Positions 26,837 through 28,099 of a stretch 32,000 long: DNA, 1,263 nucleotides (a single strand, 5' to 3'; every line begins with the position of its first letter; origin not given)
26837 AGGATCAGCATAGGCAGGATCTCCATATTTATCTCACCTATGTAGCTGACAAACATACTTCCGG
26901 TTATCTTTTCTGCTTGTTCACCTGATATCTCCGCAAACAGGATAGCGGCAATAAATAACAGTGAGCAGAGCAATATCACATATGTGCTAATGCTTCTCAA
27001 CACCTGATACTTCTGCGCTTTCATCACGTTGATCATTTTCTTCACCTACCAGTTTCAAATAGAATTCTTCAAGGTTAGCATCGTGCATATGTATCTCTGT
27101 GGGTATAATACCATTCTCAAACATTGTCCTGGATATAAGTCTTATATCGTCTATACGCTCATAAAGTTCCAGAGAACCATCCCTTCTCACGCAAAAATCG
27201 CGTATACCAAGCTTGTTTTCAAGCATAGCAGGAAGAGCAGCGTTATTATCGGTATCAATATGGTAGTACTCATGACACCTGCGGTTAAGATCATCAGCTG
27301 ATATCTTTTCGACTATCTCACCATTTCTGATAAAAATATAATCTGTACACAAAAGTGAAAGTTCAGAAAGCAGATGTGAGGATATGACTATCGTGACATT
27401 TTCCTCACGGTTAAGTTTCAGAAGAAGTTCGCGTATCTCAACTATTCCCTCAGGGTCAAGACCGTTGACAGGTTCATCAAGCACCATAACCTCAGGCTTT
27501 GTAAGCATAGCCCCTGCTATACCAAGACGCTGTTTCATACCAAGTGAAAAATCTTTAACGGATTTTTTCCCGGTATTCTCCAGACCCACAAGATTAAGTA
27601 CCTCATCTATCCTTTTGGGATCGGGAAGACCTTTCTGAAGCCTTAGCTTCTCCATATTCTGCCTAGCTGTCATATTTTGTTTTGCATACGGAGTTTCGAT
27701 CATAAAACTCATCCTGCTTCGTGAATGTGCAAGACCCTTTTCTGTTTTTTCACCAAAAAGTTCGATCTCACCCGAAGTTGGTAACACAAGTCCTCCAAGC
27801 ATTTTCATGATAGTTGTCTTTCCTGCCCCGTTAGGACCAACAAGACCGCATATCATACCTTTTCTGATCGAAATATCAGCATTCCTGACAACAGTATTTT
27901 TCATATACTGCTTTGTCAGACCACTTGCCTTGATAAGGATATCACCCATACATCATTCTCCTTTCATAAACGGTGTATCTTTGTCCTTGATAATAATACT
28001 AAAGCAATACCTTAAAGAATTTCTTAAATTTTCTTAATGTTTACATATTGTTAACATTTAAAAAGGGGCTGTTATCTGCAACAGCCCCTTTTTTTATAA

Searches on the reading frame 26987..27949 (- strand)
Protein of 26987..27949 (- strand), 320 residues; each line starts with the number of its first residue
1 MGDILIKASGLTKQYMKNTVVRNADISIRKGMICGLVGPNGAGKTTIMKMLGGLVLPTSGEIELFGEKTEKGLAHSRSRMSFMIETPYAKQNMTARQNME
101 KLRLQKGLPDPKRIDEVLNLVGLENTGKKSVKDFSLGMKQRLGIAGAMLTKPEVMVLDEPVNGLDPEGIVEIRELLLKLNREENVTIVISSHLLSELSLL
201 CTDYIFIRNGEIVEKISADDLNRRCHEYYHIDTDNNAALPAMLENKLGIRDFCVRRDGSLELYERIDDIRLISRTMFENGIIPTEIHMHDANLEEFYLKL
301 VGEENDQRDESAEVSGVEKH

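Call 69: search_protein_families(library=padloc, proteins=[window:26987-27949:-], max_evalue=0.00001)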
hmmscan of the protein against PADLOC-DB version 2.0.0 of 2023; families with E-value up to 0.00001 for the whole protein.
window:26987-27949:- (320 aa): 7 families
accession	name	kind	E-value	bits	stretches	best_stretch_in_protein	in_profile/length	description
PDLC04135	mad3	-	1.3e-23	82.1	2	112-218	245-350/374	mads_3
PDLC02980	AriA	-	1.2e-14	53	1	92-193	174-299/304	-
PDLC04140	mad8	-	8.4e-12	43.2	1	19-197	15-237/314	mads_8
PDLC04213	HEC-02A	-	9.1e-09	33.3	0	144-192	224-271/337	-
PDLC02914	ATPase-Toprim_I-B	-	1.7e-08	32.1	0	24-110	18-97/443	-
PDLC02335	AbiLi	-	3.7e-06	24.2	0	34-207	79-250/326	AbiLi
PDLC04175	HEC-01A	-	6.6e-06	23.4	0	151-196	268-314/363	-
